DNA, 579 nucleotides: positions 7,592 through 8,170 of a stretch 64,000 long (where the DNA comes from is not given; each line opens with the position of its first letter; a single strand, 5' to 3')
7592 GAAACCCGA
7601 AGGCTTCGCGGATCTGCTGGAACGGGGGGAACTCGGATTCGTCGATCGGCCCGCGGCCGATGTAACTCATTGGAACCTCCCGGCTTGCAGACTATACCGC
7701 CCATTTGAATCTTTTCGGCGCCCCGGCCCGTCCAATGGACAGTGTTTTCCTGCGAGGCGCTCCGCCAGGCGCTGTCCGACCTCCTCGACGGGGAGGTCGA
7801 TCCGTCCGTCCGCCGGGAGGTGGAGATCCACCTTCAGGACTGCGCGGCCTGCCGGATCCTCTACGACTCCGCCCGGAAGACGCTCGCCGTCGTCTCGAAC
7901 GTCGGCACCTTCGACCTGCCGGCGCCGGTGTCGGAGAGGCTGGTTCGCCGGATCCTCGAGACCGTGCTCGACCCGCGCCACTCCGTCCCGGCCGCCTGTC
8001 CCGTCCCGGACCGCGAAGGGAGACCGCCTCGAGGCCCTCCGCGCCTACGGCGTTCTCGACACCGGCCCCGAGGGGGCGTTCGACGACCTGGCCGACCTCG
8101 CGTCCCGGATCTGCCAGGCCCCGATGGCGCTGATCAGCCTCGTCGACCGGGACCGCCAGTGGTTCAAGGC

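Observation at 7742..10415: ZAS anti-sigma zinc-finger domain apparently fused (across one G-run indel) to a GAF-PAS-GAF sigma54 enhancer-binding protein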

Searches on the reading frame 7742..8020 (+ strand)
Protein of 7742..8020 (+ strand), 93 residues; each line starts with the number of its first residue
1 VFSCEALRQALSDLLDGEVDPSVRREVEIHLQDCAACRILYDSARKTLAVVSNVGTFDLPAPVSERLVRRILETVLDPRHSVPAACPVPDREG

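Call 7: search_protein_families(library=pfam, proteins=[window:7742-8020:+], max_evalue=0.01)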
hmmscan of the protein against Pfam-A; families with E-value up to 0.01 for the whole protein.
seq(93 aa): 1 family
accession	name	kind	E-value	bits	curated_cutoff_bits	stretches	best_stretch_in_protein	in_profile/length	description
PF13490.11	zf-HC2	-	1.2e-09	38.5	22.2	1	4-38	1-35/35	Putative zinc-finger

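Call 8: search_protein_families(library=ncbifam, proteins=[window:7742-8020:+], max_evalue=0.1)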
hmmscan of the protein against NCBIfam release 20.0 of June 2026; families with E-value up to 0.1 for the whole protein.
seq(93 aa): 4 families
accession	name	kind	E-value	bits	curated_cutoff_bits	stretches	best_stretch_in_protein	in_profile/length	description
TIGR03988.1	antisig_RsrA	equivalog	1.6e-08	34.5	62.5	1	3-74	1-73/77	mycothiol system anti-sigma-R factor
NF052375.1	antisigma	equivalog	1e-05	25.6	100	1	17-85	8-72/217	anti-sigma factor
NF052368.1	antisigmaE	subfamily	4.9e-05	23.1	50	1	1-38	1-38/48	anti-sigma factor family protein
NF010501.0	PRK13920.1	subfamily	0.055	13.1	225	1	6-78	3-71/213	putative anti-sigmaE protein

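Call 28: find_related_loci(query=A1, collection=genome_contigs, flank=6000)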
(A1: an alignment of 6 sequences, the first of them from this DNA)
Query A1 (93 aa) in genome_contigs; peptide patterns used: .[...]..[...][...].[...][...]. (x = any residue, [..] = any of these).
363 stretches matched a pattern; 61 encode a relative of the query (tblastn E <= 1e-3); 61 distinct loci.
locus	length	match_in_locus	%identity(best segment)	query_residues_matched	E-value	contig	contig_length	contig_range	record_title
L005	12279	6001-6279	90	1-93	3e-52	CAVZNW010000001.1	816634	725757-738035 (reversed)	MAG: uncultured Acidobacteriota bacterium isolate MFD06435.bin.3.333 genome assembly, contig: contig_2, whole genome sho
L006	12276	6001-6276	89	1-92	6e-52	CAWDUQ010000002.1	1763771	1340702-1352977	MAG: uncultured Acidobacteriota bacterium isolate MFD05442.bin.1.363 genome assembly, contig: contig_11714, whole genome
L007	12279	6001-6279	87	1-93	1e-50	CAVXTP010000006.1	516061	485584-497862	MAG: uncultured Acidobacteriota bacterium isolate MFD05942.bin.1.319 genome assembly, contig: contig_14042, whole genome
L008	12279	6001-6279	84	1-93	5e-47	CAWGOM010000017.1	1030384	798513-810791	MAG: uncultured Acidobacteriota bacterium isolate MFD09730.bin.2.99 genome assembly, contig: contig_999, whole genome sh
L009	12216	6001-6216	58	1-72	1e-26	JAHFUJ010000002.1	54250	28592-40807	MAG: Acidobacteria bacterium isolate nzgw77 NODE_664_length_54251_cov_11.042269, whole genome shotgun sequence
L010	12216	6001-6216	54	1-72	2e-21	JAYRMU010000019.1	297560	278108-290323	MAG: Thermoanaerobaculia bacterium isolate XM2_XAASGE4bin.10 k141_294812, whole genome shotgun sequence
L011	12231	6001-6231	34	1-77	1e-13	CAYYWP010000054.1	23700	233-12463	MAG TPA_asm: uncultured Candidatus Binatia bacterium isolate SRP237561_co1_359 genome assembly, contig: NODE_3364_length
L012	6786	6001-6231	36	3-79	9e-11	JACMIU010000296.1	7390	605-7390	MAG: Armatimonadota bacterium isolate ES-bin-131 ES-bin-131-contig-k141_5426463, whole genome shotgun sequence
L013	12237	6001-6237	41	2-77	3e-9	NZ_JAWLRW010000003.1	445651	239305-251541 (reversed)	Rhodococcus sp. IEGM 1408 NODE_3_length_445651_cov_370.559947, whole genome shotgun sequence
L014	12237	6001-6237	41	2-77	4e-9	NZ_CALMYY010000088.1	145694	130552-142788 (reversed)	MAG: uncultured Dietzia sp. isolate SRR2107215_bin.34_CONCOCT_v1.1_MAG ERZ794924.21, whole genome shotgun sequence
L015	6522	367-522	38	3-54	2e-8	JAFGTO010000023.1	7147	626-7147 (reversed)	MAG: Candidatus Glassbacteria bacterium isolate Zod_Metabat.976 k87_376414, whole genome shotgun sequence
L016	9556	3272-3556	32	2-89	2e-8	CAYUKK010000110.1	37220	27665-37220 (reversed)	MAG TPA_asm: uncultured Eubacteriales bacterium isolate SRP231805_co4_152 genome assembly, contig: k141_418326, whole ge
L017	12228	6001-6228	32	2-72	2e-8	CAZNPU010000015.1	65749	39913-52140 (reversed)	MAG TPA_asm: uncultured Isosphaeraceae bacterium isolate SRP268622_co1_7 genome assembly, contig: NODE_724_length_65749_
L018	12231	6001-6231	38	4-77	4e-8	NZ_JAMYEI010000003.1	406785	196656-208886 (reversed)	Dietzia sp. PP-33 NODE_3_length_406785_cov_18.982907, whole genome shotgun sequence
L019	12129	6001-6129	47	4-46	6e-8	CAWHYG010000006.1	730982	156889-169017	MAG: Candidatus Eisenbacteria bacterium isolate MFD01476.bin.1.183 genome assembly, contig: contig_23065, whole genome s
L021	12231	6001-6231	34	4-89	2e-7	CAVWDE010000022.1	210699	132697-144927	MAG: uncultured Alphaproteobacteria bacterium isolate MFD04944.bin.2.82 genome assembly, contig: contig_39428, whole gen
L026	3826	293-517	31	3-92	5e-7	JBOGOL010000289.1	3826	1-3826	MAG: Blastocatellia bacterium isolate M3-S_metawrap_bin.6 k127_2118173, whole genome shotgun sequence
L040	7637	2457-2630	35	3-65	1e-5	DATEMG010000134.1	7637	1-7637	MAG TPA_asm: Blastocatellia bacterium isolate SMAG_U8936 k141_1724714, whole genome shotgun sequence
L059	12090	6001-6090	52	8-38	1e-4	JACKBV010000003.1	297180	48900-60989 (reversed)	MAG: Ardenticatenaceae bacterium isolate HK-STAS-CHLO-30 HK-STAS-CHLO-30_3, whole genome shotgun sequence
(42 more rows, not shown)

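Call 37: search_protein_families(library=pfam, proteins=[L026:257-2419:+, L040:2211-4565:+, L059:5941-7815:+, L021:5989-7488:+, L010:6001-8634:+, L009:6001-6258:+], max_evalue=0.001)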
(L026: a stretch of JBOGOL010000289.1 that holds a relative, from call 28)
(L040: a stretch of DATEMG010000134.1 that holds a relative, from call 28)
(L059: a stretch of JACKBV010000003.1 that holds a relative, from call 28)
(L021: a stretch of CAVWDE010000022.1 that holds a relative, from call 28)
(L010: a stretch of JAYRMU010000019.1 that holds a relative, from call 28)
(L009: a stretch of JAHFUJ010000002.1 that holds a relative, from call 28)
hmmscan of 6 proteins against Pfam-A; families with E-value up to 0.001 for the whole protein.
L026:257-2419:+ (721 aa): 11 families
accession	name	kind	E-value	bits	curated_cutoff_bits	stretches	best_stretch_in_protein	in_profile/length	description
PF13964.12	Kelch_6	-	3.4e-28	97.1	25.3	1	392-438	4-50/50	Kelch motif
PF13418.12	Kelch_4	-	1.5e-26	92.5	21.6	1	390-434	2-47/49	Galactose oxidase, central domain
PF01344.31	Kelch_1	-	4.4e-24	84.1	20.1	2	398-434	9-45/46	Kelch motif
PF13415.12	Kelch_3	-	2.8e-22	78.8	22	1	401-445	2-47/48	Galactose oxidase, central domain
PF24681.1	Kelch_KLHDC2_KLHL20_DRC7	-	7.6e-17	61.8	50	2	389-505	103-221/221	KLHDC2/KLHL20/DRC7 Kelch-repeats domain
PF07646.21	Kelch_2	-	5.1e-12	45.6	21.3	0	391-434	2-47/48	Kelch motif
PF24981.1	Beta-prop_ATRN-LZTR1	-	6e-12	45.8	50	1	391-507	149-281/289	Attractin/LZTR1 beta-propeller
PF13490.11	zf-HC2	-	5.7e-11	42.7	22.2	1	17-48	4-35/35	Putative zinc-finger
PF04773.18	FecR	-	1.1e-07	32.7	24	1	148-238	3-95/97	FecR protein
PF25210.1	Kelch_FKB95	-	3.5e-06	27.3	70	0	402-483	44-126/268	FKB95, Kelch-repeats domain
PF18755.6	RAMA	-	0.00062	20.1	35.2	0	376-408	26-62/107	Restriction Enzyme Adenine Methylase Associated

L040:2211-4565:+ (785 aa): 9 families
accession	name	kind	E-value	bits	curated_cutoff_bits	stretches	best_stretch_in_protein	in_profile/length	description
PF13964.12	Kelch_6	-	5.2e-30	102.9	25.3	1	563-604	9-50/50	Kelch motif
PF01344.31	Kelch_1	-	4.1e-27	93.8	20.1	2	514-548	9-42/46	Kelch motif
PF13418.12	Kelch_4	-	2e-22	79.3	21.6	1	655-701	1-46/49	Galactose oxidase, central domain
PF24681.1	Kelch_KLHDC2_KLHL20_DRC7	-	2e-16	60.4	50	2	554-726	50-221/221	KLHDC2/KLHL20/DRC7 Kelch-repeats domain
PF13415.12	Kelch_3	-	3e-14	53.2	22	0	469-513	2-47/48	Galactose oxidase, central domain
PF13490.11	zf-HC2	-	4.8e-11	43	22.2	1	87-118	4-35/35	Putative zinc-finger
PF07646.21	Kelch_2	-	9.8e-10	38.3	21.3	0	659-702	5-47/48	Kelch motif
PF25210.1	Kelch_FKB95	-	1.3e-08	35.3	70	0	625-735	49-157/268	FKB95, Kelch-repeats domain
PF24981.1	Beta-prop_ATRN-LZTR1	-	2.5e-08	34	50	1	500-726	34-279/289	Attractin/LZTR1 beta-propeller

L059:5941-7815:+ (625 aa): 5 families
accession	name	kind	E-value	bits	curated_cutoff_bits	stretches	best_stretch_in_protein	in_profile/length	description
PF13490.11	zf-HC2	-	1.5e-07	31.8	22.2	1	25-50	10-35/35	Putative zinc-finger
PF07676.18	PD40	-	1.3e-06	28.7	20.9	0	250-261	15-26/38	WD40-like Beta Propeller Repeat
PF25174.1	Beta-prop_THOC3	-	6.4e-06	25.8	305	0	248-322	93-158/272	THOC3 beta-propeller domain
PF25460.1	Beta-prop_Aladin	-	7.1e-06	25.8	171.1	1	242-329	111-192/340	Aladin seven-bladed propeller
PF24797.1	Beta-prop_WDR35_TULP_N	-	0.00015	21.5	80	0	249-390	121-249/332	WDR35/TULP4 N-terminal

L021:5989-7488:+ (500 aa): 2 families
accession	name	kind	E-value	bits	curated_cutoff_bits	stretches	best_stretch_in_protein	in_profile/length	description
PF03070.21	TENA_THI-4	-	4.4e-40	138.2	22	1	288-494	1-209/210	TENA/THI-4/PQQC family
PF13490.11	zf-HC2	-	8.3e-11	42.2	22.2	1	5-39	1-35/35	Putative zinc-finger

L010:6001-8634:+ (878 aa): 11 families
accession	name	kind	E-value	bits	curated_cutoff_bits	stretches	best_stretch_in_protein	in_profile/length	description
PF00158.32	Sigma54_activat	-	3.8e-72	241.9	20.2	1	568-734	1-167/168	Sigma-54 interaction domain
PF01590.32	GAF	-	3.4e-22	79.8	22.4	2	109-234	6-131/133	GAF domain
PF25601.1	AAA_lid_14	-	1.5e-20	73.2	27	1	740-807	1-68/87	AAA+ ATPase lid domain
PF14532.12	Sigma54_activ_2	-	7.7e-18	65.5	25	1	569-739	1-138/138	Sigma-54 interaction domain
PF08448.16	PAS_4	-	1.9e-12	47.8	23.1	1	273-381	4-110/110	PAS fold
PF07728.20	AAA_5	-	4.7e-09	36.8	22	1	592-711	2-124/139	AAA domain (dynein-related subfamily)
PF02954.25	HTH_8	-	1.5e-08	34.7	22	1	825-869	1-42/42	Bacterial regulatory protein, Fis family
PF13185.12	GAF_2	-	5e-08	33.7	28.6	0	400-530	6-133/136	GAF domain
PF13490.11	zf-HC2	-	1.1e-06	29.1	22.2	1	4-38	1-35/35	Putative zinc-finger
PF13492.12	GAF_3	-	0.00015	22.6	27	0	400-534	4-129/129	GAF domain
PF00004.35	AAA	-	0.00054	20.9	21.2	0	592-722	1-124/131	ATPase family associated with various cellular activities (AAA)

L009:6001-6258:+ (86 aa): 1 family
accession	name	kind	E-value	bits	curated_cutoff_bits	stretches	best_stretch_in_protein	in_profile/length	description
PF13490.11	zf-HC2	-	2.6e-11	43.8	22.2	1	4-38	1-35/35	Putative zinc-finger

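Call 57: search_protein_families(library=pfam, proteins=[L005:3357-5129:+], max_evalue=0.01)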
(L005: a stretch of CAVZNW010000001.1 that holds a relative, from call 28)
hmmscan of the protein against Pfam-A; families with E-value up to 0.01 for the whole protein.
L005:3357-5129:+ (591 aa): 3 families
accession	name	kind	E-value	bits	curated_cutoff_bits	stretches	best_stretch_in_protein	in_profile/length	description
PF04542.20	Sigma70_r2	-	1.6e-15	57.1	24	1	417-482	1-68/71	Sigma-70 region 2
PF08281.18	Sigma70_r4_2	-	1.9e-12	47.1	25.7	1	521-571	2-52/54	Sigma-70, region 4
PF02627.25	CMD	-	5.8e-08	33.1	23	1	41-101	5-64/84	Carboxymuconolactone decarboxylase family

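Call 68: predict_structure(alignment_id=A7)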
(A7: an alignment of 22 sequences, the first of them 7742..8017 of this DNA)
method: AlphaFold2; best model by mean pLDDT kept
length: 92 residues; sequences in the alignment: 22
mean_pLDDT: 64.1   pTM: 0.45
mean pLDDT of the five models: 64.1, 63.9, 63.7, 60.5, 55.4
residues with pLDDT >= 90: 0; 70-90: 39; 50-70: 35; < 50: 18
segments of 3 or more residues with pLDDT < 50: 77-92
pLDDT, mean of each block of 10 residues (from residue 1): 60 65 72 68 74 75 72 57 39 44
secondary structure, 60 per line:
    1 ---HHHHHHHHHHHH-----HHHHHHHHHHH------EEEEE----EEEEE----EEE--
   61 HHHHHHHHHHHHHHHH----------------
elements in order: H4-15 H21-31 E38-42 E47-51 E56-58 H61-76

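Call 70: search_solved_structures(query=A7, max_evalue=1, show_alignments=2)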
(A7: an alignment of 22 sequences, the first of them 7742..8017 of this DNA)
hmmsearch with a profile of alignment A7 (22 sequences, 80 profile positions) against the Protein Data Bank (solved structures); distinct sequences matched with E-value up to 1: 4.
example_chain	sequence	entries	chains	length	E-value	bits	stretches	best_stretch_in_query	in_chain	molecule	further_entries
5wuq_C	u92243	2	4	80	5.6e-05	26.2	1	3-75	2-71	Anti-sigma-W factor RsiW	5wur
8rlz_A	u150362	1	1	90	0.021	18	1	10-39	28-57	Antisigma factor DdvA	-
8rot_B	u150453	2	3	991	0.49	13.6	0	10-39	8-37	CHAT domain-containing protein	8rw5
5frf_A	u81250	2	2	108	0.88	12.8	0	4-41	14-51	ANTI-SIGMA FACTOR RSRA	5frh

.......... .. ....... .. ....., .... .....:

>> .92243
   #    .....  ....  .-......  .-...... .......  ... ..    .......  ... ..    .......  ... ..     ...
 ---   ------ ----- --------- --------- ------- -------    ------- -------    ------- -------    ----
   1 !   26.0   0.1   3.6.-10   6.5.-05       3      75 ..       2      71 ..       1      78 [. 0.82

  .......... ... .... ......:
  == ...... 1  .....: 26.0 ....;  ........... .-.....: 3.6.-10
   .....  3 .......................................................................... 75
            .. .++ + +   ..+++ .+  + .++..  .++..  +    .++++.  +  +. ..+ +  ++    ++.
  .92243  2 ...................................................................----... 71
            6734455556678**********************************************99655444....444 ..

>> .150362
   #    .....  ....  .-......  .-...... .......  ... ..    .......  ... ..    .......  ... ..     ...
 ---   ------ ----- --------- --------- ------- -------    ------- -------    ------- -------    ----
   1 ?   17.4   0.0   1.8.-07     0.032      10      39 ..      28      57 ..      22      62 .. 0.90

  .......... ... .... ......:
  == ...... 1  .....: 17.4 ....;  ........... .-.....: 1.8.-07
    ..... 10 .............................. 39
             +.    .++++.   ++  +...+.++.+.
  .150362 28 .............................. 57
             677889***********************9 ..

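Call 71: fold_search(model_id=the predicted structure, library=pdb)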
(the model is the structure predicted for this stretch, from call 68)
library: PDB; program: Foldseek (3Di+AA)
matches with E <= 10: 687; with E <= 0.001: 0
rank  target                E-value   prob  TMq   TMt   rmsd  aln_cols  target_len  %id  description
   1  3mka_X                1.1e-01  0.21  0.23  0.12   9.1        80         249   20  Crystal Structure of Mycobacterium Tuberculosis Proteasome with propetide and an T1A mutation at beta-subunit (released 2010-05-26)
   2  3mka_T                1.4e-01  0.21  0.23  0.12   8.6        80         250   16  Crystal Structure of Mycobacterium Tuberculosis Proteasome with propetide and an T1A mutation at beta-subunit (released 2010-05-26)
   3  3hfa_X                1.5e-01  0.21  0.24  0.15   8.7        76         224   21  Crystal Structure of Mycobacterium Tuberculosis Proteasome open-gate mutant (released 2009-09-15)
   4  3hfa_E                1.6e-01  0.20  0.24  0.15   8.8        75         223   21  Crystal Structure of Mycobacterium Tuberculosis Proteasome open-gate mutant (released 2009-09-15)
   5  3hfa_V                1.9e-01  0.21  0.25  0.14   8.5        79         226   18  Crystal Structure of Mycobacterium Tuberculosis Proteasome open-gate mutant (released 2009-09-15)
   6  3h6f_H                1.9e-01  0.18  0.24  0.15   8.8        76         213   21  Crystal Structure of Mycobacterium Tuberculosis Proteasome Modified by inhibitor HT1171 (released 2009-09-15)
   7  3h6f_2                2.3e-01  0.18  0.24  0.15   8.8        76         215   21  Crystal Structure of Mycobacterium Tuberculosis Proteasome Modified by inhibitor HT1171 (released 2009-09-15)
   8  3h6f_N                2.3e-01  0.16  0.24  0.15   8.8        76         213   21  Crystal Structure of Mycobacterium Tuberculosis Proteasome Modified by inhibitor HT1171 (released 2009-09-15)
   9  3hf9_c                2.5e-01  0.20  0.25  0.14   8.5        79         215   18  Crystal Structure of Mycobacterium Tuberculosis Proteasome open-gate mutant modified by inhibitor GL1 (released 2009-09-15)
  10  3hf9_V                2.5e-01  0.20  0.26  0.14   8.5        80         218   18  Crystal Structure of Mycobacterium Tuberculosis Proteasome open-gate mutant modified by inhibitor GL1 (released 2009-09-15)
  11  3mka_L                2.5e-01  0.20  0.26  0.13   8.6        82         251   16  Crystal Structure of Mycobacterium Tuberculosis Proteasome with propetide and an T1A mutation at beta-subunit (released 2010-05-26)
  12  3hf9_h                2.5e-01  0.16  0.24  0.15   8.8        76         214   21  Crystal Structure of Mycobacterium Tuberculosis Proteasome open-gate mutant modified by inhibitor GL1 (released 2009-09-15)
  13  3mka_H                2.5e-01  0.16  0.23  0.12   8.6        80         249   16  Crystal Structure of Mycobacterium Tuberculosis Proteasome with propetide and an T1A mutation at beta-subunit (released 2010-05-26)
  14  3mfe_2                2.6e-01  0.18  0.24  0.13   8.5        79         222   16  Crystal Structure of Mycobacterium Tuberculosis Proteasome open-gate mutant with H0 movement (released 2010-06-23)
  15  3mka_R                3.0e-01  0.15  0.23  0.12   8.6        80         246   16  Crystal Structure of Mycobacterium Tuberculosis Proteasome with propetide and an T1A mutation at beta-subunit (released 2010-05-26)
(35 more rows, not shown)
